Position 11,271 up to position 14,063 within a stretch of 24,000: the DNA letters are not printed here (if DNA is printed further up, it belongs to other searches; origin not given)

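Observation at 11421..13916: Surface-anchored beta-propeller + CarboxypepD_reg + CWGC-thioredoxin fusion: candidate extracytoplasmic thiol-disulfide system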

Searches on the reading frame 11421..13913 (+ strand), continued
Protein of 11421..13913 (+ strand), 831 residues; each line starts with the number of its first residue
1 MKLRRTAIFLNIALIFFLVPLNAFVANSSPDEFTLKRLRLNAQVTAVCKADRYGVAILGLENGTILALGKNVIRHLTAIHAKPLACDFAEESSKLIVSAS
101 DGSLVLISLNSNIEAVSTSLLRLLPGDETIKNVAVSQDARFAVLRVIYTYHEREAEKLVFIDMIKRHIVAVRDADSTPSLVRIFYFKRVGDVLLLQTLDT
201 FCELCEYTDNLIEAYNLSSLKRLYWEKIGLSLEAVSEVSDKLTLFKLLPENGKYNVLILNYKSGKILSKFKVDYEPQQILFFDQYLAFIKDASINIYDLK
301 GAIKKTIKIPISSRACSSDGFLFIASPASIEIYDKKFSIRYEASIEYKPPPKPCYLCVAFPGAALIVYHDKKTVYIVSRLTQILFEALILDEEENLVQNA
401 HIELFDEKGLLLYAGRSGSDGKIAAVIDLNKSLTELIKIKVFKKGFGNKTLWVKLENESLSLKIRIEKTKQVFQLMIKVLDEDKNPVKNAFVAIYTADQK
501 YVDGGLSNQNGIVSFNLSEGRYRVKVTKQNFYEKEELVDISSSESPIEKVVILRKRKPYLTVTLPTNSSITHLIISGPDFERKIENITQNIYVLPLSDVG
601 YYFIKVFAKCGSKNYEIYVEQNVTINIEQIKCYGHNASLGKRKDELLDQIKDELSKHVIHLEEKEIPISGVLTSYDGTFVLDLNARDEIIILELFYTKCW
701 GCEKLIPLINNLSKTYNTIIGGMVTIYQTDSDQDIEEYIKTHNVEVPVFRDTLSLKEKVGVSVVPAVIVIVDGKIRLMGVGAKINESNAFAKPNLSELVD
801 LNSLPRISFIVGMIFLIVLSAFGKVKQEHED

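Call 30: find_related_loci(query=A2, collection=genome_contigs, flank=8000)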
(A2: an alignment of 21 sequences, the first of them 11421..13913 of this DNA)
Query A2 (831 aa) in genome_contigs; peptide patterns used: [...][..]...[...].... (x = any residue, [..] = any of these).
15 stretches matched a pattern; 9 encode a relative of the query (tblastn E <= 1e-3); 9 distinct loci.
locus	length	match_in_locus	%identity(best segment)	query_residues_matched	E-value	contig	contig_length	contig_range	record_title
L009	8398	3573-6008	30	12-818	8e-89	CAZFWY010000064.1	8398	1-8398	MAG TPA_asm: uncultured Thermofilaceae archaeon isolate SRP141552_co1_58 genome assembly, contig: NODE_4244_length_8398_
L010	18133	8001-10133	24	127-831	2e-41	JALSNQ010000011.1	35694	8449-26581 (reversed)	MAG: Thermofilaceae archaeon isolate 356-284_metabat1_scaf2bin.018 356-284_scaffold_381_c1, whole genome shotgun sequenc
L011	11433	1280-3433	25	127-831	1e-37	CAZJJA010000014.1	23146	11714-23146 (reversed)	MAG TPA_asm: uncultured Thermofilaceae archaeon isolate binchicken_co256_78 genome assembly, contig: NODE_4139_length_23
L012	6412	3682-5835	25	127-831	1e-37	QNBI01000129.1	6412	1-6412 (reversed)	MAG: Spirochaetes bacterium isolate B123_G9 B123_Guay9_scaffold_20545, whole genome shotgun sequence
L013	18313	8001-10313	25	49-805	2e-38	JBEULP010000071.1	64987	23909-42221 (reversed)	MAG: Infirmifilum sp. isolate KC_020 contig77, whole genome shotgun sequence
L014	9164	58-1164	27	470-830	1e-25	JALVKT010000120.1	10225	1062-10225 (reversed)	MAG: Thermofilaceae archaeon isolate A1_metabat2_scaf2bin.208 A1_NODE_3719_length_10225_cov_82.833234, whole genome shot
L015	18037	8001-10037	24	127-787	9e-38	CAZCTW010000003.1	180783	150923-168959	MAG TPA_asm: uncultured Thermofilaceae archaeon isolate SRP141552_co1_150 genome assembly, contig: NODE_17_length_180783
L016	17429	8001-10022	23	101-786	1e-33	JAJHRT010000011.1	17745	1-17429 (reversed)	MAG: Thermofilum sp. isolate Bin P1 scaffold_148_c1, whole genome shotgun sequence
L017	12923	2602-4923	22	12-775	1e-32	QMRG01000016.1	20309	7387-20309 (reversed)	MAG: Thermoprotei archaeon isolate B69_G16 B69_Guay16_scaffold_01202, whole genome shotgun sequence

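Call 31: fold_search(model_id=the predicted structure, library=pdb)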
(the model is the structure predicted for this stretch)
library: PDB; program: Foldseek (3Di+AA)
matches with E <= 10: 1874; with E <= 0.001: 1408
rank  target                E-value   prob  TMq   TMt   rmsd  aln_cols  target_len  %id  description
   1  6fwv_B                1.1e-14  1.00  0.16  0.24  38.4       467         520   14  The Bacillus anthracis TIE protein (released 2018-08-08)
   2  6fwv_A                1.1e-14  1.00  0.16  0.24  39.4       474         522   14  The Bacillus anthracis TIE protein (released 2018-08-08)
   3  9npy_g                9.3e-13  1.00  0.25  0.57   7.3       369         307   15  SARS-CoV-2 nsp1 bound to the Rhinolophus lepidus 40S ribosome (local refinement of the 40S head) (released 2025-06-11)
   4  8d30_A                1.0e-12  1.00  0.26  0.35  21.9       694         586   10  Crystal structure of the human COPB2 WD-domains (released 2022-11-16)
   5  8d30_B                1.4e-12  1.00  0.26  0.37  18.4       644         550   10  Crystal structure of the human COPB2 WD-domains (released 2022-11-16)
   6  2ynp_A                1.5e-12  1.00  0.27  0.35  16.5       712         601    9  yeast betaprime COP 1-604 with KTKTN motif (released 2012-12-12)
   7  2ymu_A                1.6e-12  1.00  0.24  0.32  22.8       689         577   10  Structure of a highly repetitive propeller structure (released 2012-10-17)
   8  9qpq_F                2.3e-12  1.00  0.25  0.34  22.1       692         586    9  The structure of the COPI leaf bound to GOLPH3 (released 2025-10-22)
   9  4aow_A                3.8e-12  1.00  0.25  0.57   7.1       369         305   15  Crystal structure of the human Rack1 protein at a resolution of 2.45 angstrom (released 2012-08-08)
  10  3mkq_C                4.7e-12  1.00  0.25  0.25  22.9       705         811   10  Crystal structure of yeast alpha/betaprime-COP subcomplex of the COPI vesicular coat (released 2010-07-14)
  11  3mkq_A                6.3e-12  1.00  0.25  0.25  22.0       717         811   10  Crystal structure of yeast alpha/betaprime-COP subcomplex of the COPI vesicular coat (released 2010-07-14)
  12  4aow_C                7.3e-12  1.00  0.25  0.57   6.9       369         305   14  Crystal structure of the human Rack1 protein at a resolution of 2.45 angstrom (released 2012-08-08)
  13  9n6z_LO               9.7e-12  1.00  0.18  0.19  18.6       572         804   11  SSU processome maturation and disassembly, State D (released 2025-11-05)
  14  4aow_B                1.1e-11  1.00  0.25  0.57   6.7       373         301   13  Crystal structure of the human Rack1 protein at a resolution of 2.45 angstrom (released 2012-08-08)
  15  8bbe_E                1.2e-11  1.00  0.24  0.19  19.7       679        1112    9  Structure of the IFT-A complex; IFT-A2 module (released 2022-12-21)
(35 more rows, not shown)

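Call 34: predict_structure(alignment_id=A2)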
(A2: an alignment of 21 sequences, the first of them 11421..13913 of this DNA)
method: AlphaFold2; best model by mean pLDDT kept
length: 831 residues; sequences in the alignment: 21
mean_pLDDT: 82.8   pTM: 0.54
mean pLDDT of the five models: 82.8, 82.3, 82.2, 81.9, 81.7
residues with pLDDT >= 90: 354; 70-90: 353; 50-70: 69; < 50: 55
segments of 3 or more residues with pLDDT < 50: 1-3, 19-30, 632-639, 786-806, 823-831
pLDDT, mean of each block of 10 residues (from residue 1): 59 61 33 81 94 93 92 88 95 95 93 92 87 95 94 91 93 90 93 92 65 94 91 91 92 93 94 92 91 92 91 86 89 87 72 82 87 88 87 90 87 91 84 74 85 75 80 85 90 88 88 87 88 88 75 86 81 83 85 83 84 84 84 43 78 88 88 87 86 86 86 85 85 87 91 83 86 90 51 30 47 64 35 21
secondary structure, 60 per line:
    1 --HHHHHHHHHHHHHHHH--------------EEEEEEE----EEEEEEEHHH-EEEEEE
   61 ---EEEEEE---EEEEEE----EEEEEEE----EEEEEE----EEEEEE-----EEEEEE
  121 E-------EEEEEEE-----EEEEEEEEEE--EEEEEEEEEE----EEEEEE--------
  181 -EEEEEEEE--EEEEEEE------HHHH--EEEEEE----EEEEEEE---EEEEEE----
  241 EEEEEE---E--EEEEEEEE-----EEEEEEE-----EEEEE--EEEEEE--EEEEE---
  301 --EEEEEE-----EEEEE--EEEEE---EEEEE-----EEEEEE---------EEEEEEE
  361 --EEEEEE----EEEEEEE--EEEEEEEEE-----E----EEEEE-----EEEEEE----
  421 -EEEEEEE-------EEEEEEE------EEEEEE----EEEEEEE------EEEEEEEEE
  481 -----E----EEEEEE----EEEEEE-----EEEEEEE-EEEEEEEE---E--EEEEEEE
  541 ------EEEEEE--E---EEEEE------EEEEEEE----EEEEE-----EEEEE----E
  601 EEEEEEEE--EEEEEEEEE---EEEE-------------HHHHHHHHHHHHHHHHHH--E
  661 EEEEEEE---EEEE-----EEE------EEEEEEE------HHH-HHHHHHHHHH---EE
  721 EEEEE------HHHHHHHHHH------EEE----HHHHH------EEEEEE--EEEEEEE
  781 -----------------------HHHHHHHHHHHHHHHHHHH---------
elements in order (helices of 4 or more, strands of 3 or more residues): H3-18 E33-39 E44-50 E55-60 E64-69 E73-78 E83-89 E94-99 E104-109 E115-121 E129-135 E141-150 E153-162 E167-172 E182-189 E192-198 H205-208 E211-216 E221-227 E231-236 E241-246 E253-260 E266-272 E278-282 E285-290 E293-297 E303-308 E314-318 E321-325 E329-333 E339-344 E354-360 E363-368 E373-379 E382-390 E401-405 E411-416 E422-428 E436-442 E449-454 E459-465 E472-480 E491-496 E501-506 E512-518 E520-527 E534-540 E547-552 E559-563 E570-576 E581-585 E591-595 E600-608 E611-619 E623-626 H640-657 E660-667 E671-674 E680-682 E689-695 H706-715 E719-725 H732-741 E748-750 H755-759 E766-771 E774-780 H804-822

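Call 44: fold_search(model_id=the predicted structure, library=pdb)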
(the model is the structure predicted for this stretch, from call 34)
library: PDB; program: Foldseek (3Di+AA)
matches with E <= 10: 1889; with E <= 0.001: 1554
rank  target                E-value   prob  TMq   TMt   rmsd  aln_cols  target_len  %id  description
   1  6fwv_A                1.4e-15  1.00  0.17  0.25  41.8       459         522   14  The Bacillus anthracis TIE protein (released 2018-08-08)
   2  6fwv_B                1.8e-15  1.00  0.17  0.25  41.2       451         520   14  The Bacillus anthracis TIE protein (released 2018-08-08)
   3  9n73_LO               7.8e-15  1.00  0.19  0.20  21.5       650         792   10  SSU processome maturation and disassembly, State G (released 2025-10-29)
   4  6zqa_UM               3.5e-14  1.00  0.27  0.29  23.7       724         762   11  Cryo-EM structure of the 90S pre-ribosome from Saccharomyces cerevisiae, state A (Poly-Ala) (released 2020-09-23)
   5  9n73_LR               4.1e-14  1.00  0.26  0.27  23.1       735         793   11  SSU processome maturation and disassembly, State G (released 2025-10-29)
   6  9ejl_A                1.2e-13  1.00  0.20  0.19  23.3       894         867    9  Lgl2 bound to the aPKCiota-Par6B complex in nucleotide-free form. Conformation with visible head sub-complex. (released 2025-07-02)
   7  8bbe_E                1.6e-13  1.00  0.19  0.15  22.9       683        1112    8  Structure of the IFT-A complex; IFT-A2 module (released 2022-12-21)
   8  2ynp_A                1.8e-13  1.00  0.27  0.35  23.0       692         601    8  yeast betaprime COP 1-604 with KTKTN motif (released 2012-12-12)
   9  9dta_A                2.2e-13  1.00  0.27  0.60   8.7       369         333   12  Crystal structure of the WDR domain of WDR91 in complex with DR3448 (released 2024-10-16)
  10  7mq8_LR               2.5e-13  1.00  0.28  0.30  23.5       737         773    8  Cryo-EM structure of the human SSU processome, state pre-A1 (released 2021-09-22)
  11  7mq8_LQ               3.2e-13  1.00  0.18  0.18  23.9       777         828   10  Cryo-EM structure of the human SSU processome, state pre-A1 (released 2021-09-22)
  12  9ejm_A                3.7e-13  1.00  0.21  0.20  24.8       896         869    9  Lgl2 bound to the aPKCiota-Par6B complex in its ADP-bound form (released 2025-07-02)
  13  5mzh_B                3.9e-13  1.00  0.32  0.59   5.2       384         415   13  Crystal structure of ODA16 from Chlamydomonas reinhardtii (released 2017-03-22)
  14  1nr0                  5.0e-13  1.00  0.22  0.28  21.7       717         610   10  Two Seven-Bladed Beta-Propeller Domains Revealed By The Structure Of A C. elegans Homologue Of Yeast Actin Interacting P (released 2003-07-01)
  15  9qpq_F                5.2e-13  1.00  0.26  0.35  19.3       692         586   10  The structure of the COPI leaf bound to GOLPH3 (released 2025-10-22)
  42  1l0q_A                3.5e-12  1.00  0.23  0.44  15.4       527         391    9  Tandem YVTN beta-propeller and PKD domains from an archaeal surface layer protein (released 2002-11-06)
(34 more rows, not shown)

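Call 53: list_cluster_members(proteins=[L018:9428-12049:+, L019:9437-12043:+, window:11421-13913:+])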
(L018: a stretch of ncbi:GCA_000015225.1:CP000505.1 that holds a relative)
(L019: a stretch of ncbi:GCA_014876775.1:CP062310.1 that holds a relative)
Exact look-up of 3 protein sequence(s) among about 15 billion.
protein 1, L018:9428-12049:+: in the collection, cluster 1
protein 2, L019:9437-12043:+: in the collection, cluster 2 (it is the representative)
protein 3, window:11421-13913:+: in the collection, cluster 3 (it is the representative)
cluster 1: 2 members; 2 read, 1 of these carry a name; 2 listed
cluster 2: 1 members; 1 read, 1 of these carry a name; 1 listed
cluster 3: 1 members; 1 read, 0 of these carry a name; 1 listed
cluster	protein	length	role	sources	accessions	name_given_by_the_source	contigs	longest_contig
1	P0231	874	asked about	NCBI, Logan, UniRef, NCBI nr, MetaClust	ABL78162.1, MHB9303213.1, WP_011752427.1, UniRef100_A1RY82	carboxypeptidase regulatory-like domain-containing protein [Thermofilum pendens] | Redoxin domain protein n=1 Tax=Thermofilum pendens (strain DSM 2475 / Hrk 5) TaxID=368408 ... | status=active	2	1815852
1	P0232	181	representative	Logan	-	-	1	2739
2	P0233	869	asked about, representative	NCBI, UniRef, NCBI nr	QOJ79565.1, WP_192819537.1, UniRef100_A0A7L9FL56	carboxypeptidase regulatory-like domain-containing protein [Infirmifilum lucidum] | Carboxypeptidase regulatory-like domain-containing protein n=1 Tax=Infirmifilum lucidum ...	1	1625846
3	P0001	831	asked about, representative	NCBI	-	-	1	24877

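Call 54: search_protein_families(library=pfam, proteins=[P0024, P0033, P0041, P0065], max_evalue=0.01)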
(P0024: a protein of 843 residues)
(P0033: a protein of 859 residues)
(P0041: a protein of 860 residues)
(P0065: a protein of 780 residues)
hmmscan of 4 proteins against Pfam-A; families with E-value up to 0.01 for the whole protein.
P0024 (843 aa): 9 families
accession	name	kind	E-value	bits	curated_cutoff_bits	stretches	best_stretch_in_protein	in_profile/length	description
PF13620.12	CarboxypepD_reg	-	3.6e-22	79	32.3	2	380-446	1-73/82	Carboxypeptidase regulatory-like domain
PF13715.12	CarbopepD_reg_2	-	1.1e-08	35.4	32.2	1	472-545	9-83/88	CarboxypepD_reg-like domain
PF02369.22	Big_1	-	1.6e-08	34.9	34.9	1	378-421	18-66/93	Bacterial Ig-like domain (group 1)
PF17802.7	SpaA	-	2.3e-08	34.5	23.1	0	383-428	5-56/91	Prealbumin-like fold domain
PF09134.16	Invasin_D3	-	2.1e-06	28.6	33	1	377-417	20-63/98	Invasin, domain 3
PF24107.1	DUF7382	-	3.5e-05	24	27.4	0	379-416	20-61/65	Domain of unknown function (DUF7382)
PF17789.7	MG4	-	4.8e-05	23.9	24.7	0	463-504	16-60/95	Macroglobulin domain MG4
PF00085.26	Thioredoxin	-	0.00098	19.5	23.5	0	675-709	18-52/103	Thioredoxin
PF12894.13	ANAPC4_WD40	-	0.0022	18.6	22.9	0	40-69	46-75/91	Anaphase-promoting complex subunit 4 WD40 domain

P0033 (859 aa): 9 families
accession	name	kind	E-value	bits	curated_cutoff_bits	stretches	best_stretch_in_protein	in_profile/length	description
PF13620.12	CarboxypepD_reg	-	1.7e-17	63.9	32.3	2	478-554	2-81/82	Carboxypeptidase regulatory-like domain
PF13715.12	CarbopepD_reg_2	-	4.9e-09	36.5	32.2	1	481-555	4-77/88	CarboxypepD_reg-like domain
PF08308.17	PEGA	-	2.9e-06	27.5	20.8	0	518-556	30-69/71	PEGA domain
PF24025.1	Ig_DR_A0283-like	-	2.2e-05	25.1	27.1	1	478-529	9-62/102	DR_A0283-like, Ig-like domain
PF14686.12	fn3_3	-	7.8e-05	22.8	24.4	0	499-534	19-56/75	Polysaccharide lyase family 4, domain II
PF17802.7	SpaA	-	9e-05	23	23.1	1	484-527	9-56/91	Prealbumin-like fold domain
PF00085.26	Thioredoxin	-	0.00035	21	23.5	0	690-734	13-58/103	Thioredoxin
PF13905.12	Thioredoxin_8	-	0.0047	17.7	27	0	695-777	2-87/94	Thioredoxin-like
PF13098.12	Thioredoxin_2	-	0.0095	16.7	27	0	693-784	4-88/104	Thioredoxin-like domain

P0041 (860 aa): 13 families
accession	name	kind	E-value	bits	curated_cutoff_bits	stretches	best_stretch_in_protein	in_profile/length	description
PF00578.27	AhpC-TSA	-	1.1e-14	54.9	26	1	669-783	3-123/124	AhpC/TSA family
PF08534.16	Redoxin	-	1.2e-12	48.3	26.6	1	678-788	13-135/148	Redoxin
PF13620.12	CarboxypepD_reg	-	1.7e-12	47.9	32.3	1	401-469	9-81/82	Carboxypeptidase regulatory-like domain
PF13905.12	Thioredoxin_8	-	8.2e-12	45.7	27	1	691-781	1-94/94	Thioredoxin-like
PF08308.17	PEGA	-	2e-07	31.2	20.8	0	436-470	32-68/71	PEGA domain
PF02630.20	SCO1-SenC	-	1.2e-06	29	22.8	1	674-748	4-83/134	SCO1/SenC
PF00085.26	Thioredoxin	-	3.2e-06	27.5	23.5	1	691-731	18-58/103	Thioredoxin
PF13715.12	CarbopepD_reg_2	-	4.1e-06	27.2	32.2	1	402-471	10-76/88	CarboxypepD_reg-like domain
PF17802.7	SpaA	-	9.7e-06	26.1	23.1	0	398-443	7-56/91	Prealbumin-like fold domain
PF13098.12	Thioredoxin_2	-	3.5e-05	24.5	27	1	690-788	4-94/104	Thioredoxin-like domain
PF25172.1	Beta-prop_WDR3_2nd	-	0.00024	20.8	140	0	86-200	45-155/293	WDR3 second beta-propeller domain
PF17210.9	SdrD_B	-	0.0033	18.1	29.7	0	400-451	18-70/112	SdrD B-like domain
PF13728.12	TraF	-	0.0091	16.3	23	0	690-778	128-202/224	F plasmid transfer operon protein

P0065 (780 aa): 8 families
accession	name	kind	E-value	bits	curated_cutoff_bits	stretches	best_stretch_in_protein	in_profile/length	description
PF13620.12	CarboxypepD_reg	-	5.3e-15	56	32.3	2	366-427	15-82/82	Carboxypeptidase regulatory-like domain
PF08308.17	PEGA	-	1.4e-12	47.7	20.8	2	386-428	27-69/71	PEGA domain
PF13098.12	Thioredoxin_2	-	2.4e-08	34.7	27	1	637-731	8-99/104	Thioredoxin-like domain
PF08534.16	Redoxin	-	1.2e-07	32.1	26.6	1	635-737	29-146/148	Redoxin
PF00578.27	AhpC-TSA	-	7.1e-07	29.6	26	1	634-723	24-123/124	AhpC/TSA family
PF13715.12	CarbopepD_reg_2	-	1.3e-05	25.5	32.2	0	442-506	5-70/88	CarboxypepD_reg-like domain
PF13905.12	Thioredoxin_8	-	6.4e-05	23.7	27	1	636-717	3-89/94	Thioredoxin-like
PF12894.13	ANAPC4_WD40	-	0.0034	18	22.9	0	85-112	51-78/91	Anaphase-promoting complex subunit 4 WD40 domain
